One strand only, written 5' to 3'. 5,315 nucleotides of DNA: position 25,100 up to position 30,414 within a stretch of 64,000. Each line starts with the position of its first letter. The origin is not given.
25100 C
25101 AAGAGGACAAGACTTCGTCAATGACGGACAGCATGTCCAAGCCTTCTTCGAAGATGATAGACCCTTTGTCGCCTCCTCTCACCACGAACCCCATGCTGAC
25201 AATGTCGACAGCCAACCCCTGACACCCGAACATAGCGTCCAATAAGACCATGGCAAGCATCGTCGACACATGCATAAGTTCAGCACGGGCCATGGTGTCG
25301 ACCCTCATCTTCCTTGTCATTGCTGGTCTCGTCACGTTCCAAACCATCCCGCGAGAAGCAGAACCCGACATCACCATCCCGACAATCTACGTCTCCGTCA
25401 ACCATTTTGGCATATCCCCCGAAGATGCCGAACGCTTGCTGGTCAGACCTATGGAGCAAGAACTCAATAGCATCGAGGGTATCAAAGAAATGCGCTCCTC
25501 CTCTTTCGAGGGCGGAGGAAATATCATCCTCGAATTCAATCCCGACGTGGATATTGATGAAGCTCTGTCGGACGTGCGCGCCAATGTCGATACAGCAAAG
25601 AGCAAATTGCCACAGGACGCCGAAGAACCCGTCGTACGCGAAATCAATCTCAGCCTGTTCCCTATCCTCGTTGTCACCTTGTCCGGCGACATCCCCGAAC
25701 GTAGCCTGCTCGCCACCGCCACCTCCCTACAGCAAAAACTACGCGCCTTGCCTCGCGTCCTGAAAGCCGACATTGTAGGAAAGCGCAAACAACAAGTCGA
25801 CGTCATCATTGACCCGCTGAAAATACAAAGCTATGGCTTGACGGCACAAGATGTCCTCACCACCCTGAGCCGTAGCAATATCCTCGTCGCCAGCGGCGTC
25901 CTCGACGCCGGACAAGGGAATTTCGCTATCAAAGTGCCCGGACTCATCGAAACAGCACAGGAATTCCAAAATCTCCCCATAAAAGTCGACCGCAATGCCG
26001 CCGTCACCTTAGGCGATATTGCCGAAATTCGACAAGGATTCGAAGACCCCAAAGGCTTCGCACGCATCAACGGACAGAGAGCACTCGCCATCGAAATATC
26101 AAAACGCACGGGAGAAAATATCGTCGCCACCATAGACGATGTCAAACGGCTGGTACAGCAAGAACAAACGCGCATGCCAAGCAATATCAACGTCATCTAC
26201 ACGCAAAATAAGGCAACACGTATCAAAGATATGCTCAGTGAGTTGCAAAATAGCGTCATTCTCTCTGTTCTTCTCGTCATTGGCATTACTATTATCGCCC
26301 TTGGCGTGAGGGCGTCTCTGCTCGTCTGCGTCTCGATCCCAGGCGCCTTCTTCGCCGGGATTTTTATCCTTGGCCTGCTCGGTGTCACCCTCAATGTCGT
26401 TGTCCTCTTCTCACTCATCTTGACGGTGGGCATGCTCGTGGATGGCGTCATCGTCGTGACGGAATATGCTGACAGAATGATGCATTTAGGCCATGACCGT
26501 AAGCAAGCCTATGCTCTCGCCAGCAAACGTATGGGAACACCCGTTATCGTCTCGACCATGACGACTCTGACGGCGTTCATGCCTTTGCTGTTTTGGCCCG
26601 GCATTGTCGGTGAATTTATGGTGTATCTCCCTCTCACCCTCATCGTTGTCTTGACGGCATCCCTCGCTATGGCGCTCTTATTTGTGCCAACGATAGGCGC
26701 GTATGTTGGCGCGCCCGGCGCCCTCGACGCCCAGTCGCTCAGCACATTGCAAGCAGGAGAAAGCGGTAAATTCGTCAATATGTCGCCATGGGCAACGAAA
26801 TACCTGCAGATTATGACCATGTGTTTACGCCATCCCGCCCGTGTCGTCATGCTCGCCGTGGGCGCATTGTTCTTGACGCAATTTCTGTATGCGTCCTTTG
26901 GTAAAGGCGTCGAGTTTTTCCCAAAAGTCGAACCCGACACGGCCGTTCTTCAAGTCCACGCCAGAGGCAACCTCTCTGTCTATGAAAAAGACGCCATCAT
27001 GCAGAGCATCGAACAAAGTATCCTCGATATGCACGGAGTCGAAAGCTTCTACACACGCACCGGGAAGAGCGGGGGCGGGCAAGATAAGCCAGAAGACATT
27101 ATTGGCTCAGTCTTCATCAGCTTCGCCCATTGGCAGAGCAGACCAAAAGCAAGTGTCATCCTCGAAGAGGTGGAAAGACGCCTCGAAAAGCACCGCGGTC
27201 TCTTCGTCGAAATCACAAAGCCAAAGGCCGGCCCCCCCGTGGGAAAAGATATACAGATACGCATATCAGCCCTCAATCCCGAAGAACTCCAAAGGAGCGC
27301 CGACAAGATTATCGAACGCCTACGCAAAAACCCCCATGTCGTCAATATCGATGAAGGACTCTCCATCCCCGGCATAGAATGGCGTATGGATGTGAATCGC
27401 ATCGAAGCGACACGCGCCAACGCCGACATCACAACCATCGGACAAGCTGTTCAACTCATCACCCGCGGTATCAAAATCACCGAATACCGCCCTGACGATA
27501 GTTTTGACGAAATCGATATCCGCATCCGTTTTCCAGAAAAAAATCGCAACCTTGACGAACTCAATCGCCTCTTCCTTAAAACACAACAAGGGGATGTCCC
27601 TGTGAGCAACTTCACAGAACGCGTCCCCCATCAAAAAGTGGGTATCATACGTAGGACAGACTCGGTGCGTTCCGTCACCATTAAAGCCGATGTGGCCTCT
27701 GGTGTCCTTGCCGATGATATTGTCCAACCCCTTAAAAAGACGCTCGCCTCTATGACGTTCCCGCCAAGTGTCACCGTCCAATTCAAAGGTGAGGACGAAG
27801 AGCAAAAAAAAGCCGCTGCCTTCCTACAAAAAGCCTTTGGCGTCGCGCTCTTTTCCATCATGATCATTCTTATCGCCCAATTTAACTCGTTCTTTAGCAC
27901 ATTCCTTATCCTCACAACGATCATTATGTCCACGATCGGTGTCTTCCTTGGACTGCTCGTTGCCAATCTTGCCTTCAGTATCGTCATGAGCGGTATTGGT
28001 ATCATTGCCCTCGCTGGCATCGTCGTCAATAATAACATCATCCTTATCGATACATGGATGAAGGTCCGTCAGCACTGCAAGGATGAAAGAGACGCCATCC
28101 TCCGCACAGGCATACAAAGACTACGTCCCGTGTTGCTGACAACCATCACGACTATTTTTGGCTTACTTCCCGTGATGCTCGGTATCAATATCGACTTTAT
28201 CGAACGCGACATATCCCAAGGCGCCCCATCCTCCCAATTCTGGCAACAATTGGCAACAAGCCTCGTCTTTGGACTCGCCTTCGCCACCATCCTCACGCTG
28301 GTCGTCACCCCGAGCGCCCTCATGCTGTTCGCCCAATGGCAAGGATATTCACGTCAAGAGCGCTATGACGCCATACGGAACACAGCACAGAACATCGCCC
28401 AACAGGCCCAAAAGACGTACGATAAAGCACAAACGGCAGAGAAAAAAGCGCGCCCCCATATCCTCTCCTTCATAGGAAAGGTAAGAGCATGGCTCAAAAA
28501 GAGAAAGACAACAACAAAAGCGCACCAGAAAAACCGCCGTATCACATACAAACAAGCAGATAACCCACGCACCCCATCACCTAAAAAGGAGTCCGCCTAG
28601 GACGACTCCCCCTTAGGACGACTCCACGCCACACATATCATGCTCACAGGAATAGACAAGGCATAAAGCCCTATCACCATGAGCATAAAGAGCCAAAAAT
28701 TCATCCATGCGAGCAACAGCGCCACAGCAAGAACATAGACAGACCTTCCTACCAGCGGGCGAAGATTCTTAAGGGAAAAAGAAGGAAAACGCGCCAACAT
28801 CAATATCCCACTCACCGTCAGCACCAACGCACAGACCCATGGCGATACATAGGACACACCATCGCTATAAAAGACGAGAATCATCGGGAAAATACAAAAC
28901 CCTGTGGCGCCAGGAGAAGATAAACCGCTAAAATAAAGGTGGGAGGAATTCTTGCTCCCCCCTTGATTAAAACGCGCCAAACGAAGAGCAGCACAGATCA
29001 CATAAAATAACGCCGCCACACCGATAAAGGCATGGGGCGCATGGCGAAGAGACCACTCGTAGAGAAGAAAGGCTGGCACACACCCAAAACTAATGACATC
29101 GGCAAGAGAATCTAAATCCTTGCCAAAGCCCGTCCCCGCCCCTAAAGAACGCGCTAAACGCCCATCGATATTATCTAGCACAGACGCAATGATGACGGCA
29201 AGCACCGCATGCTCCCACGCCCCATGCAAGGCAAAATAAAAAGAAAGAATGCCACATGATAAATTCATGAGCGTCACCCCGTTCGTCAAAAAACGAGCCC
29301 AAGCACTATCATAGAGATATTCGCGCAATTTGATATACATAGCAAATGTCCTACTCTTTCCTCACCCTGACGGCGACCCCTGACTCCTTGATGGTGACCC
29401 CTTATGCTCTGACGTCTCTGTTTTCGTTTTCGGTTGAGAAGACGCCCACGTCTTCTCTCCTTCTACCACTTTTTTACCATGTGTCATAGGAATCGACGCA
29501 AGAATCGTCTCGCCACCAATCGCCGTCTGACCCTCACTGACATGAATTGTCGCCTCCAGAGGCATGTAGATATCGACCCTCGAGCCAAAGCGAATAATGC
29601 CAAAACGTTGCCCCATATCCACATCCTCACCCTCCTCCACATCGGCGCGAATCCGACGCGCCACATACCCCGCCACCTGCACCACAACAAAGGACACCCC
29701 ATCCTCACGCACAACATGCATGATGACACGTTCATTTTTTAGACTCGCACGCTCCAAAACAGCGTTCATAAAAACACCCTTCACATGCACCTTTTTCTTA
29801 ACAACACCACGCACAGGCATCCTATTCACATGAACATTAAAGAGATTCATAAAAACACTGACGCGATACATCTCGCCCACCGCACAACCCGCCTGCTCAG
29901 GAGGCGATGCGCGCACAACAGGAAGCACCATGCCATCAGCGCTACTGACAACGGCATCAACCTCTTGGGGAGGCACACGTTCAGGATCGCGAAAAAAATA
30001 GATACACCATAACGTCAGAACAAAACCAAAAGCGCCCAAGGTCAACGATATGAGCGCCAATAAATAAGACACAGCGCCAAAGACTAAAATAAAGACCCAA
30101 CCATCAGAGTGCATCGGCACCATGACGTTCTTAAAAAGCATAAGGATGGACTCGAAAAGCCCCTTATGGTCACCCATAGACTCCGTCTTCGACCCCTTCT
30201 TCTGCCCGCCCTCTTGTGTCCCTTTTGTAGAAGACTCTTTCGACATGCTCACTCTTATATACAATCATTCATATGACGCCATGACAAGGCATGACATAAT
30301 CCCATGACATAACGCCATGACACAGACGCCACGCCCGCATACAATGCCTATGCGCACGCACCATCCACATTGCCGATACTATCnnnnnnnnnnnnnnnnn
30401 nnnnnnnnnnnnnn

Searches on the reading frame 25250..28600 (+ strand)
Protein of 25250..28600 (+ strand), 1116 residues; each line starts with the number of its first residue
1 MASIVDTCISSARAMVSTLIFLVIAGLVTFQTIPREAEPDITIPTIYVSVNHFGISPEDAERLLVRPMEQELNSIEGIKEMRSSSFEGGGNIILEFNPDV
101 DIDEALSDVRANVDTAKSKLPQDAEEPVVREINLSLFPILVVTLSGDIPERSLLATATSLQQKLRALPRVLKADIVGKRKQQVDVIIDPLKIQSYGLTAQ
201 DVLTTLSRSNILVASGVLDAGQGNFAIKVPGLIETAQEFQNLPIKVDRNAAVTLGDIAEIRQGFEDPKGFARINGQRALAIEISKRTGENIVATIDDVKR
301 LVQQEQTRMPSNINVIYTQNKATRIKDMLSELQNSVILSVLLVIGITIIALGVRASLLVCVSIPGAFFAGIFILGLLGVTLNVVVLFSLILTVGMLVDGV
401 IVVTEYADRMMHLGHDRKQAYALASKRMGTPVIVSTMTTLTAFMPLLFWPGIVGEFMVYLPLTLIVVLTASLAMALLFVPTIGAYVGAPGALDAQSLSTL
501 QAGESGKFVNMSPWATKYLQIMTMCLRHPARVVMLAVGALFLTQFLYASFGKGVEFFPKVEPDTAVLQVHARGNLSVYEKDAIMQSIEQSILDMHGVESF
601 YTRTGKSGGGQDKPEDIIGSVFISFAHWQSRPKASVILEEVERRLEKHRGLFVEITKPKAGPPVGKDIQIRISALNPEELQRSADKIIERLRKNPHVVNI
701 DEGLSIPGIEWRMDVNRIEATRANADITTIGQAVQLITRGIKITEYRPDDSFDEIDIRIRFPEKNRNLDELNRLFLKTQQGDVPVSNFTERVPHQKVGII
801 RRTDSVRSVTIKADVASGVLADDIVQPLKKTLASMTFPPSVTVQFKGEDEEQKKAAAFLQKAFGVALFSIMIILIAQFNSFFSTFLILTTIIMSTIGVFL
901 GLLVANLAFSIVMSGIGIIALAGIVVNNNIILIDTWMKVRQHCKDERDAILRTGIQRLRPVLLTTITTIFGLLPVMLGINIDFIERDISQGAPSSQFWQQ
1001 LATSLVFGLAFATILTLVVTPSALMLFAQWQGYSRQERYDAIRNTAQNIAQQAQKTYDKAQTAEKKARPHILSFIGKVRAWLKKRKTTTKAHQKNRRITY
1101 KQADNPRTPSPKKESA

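Call 56: search_protein_families(library=pfam, proteins=[window:25250-28600:+], max_evalue=0.00001)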
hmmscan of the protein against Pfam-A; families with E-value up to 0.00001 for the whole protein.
window:25250-28600:+ (1116 aa): 1 family
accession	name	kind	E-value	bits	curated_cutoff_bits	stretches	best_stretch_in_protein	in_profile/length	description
PF00873.25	ACR_tran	-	2.6e-167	558.9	28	1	14-1027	11-1020/1021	AcrB/AcrD/AcrF family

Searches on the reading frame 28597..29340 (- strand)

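Call 56: search_protein_families(library=pfam, proteins=[window:28597-29340:-], max_evalue=0.00001)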
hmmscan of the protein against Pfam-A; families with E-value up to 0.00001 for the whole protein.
window:28597-29340:- (247 aa): 1 family
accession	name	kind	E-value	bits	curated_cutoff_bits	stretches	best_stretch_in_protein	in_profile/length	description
PF01066.26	CDP-OH_P_transf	-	6.1e-20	72.6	22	1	18-173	3-149/152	CDP-alcohol phosphatidyltransferase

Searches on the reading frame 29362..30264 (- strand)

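Call 56: search_protein_families(library=pfam, proteins=[window:29362-30264:-], max_evalue=0.00001)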
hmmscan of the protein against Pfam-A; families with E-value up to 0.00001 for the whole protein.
window:29362-30264:- (300 aa): 1 family
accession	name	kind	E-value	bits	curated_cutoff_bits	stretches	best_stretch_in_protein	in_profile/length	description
PF02666.20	PS_Dcarbxylase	-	2.1e-38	132.5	22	1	84-255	2-197/198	Phosphatidylserine decarboxylase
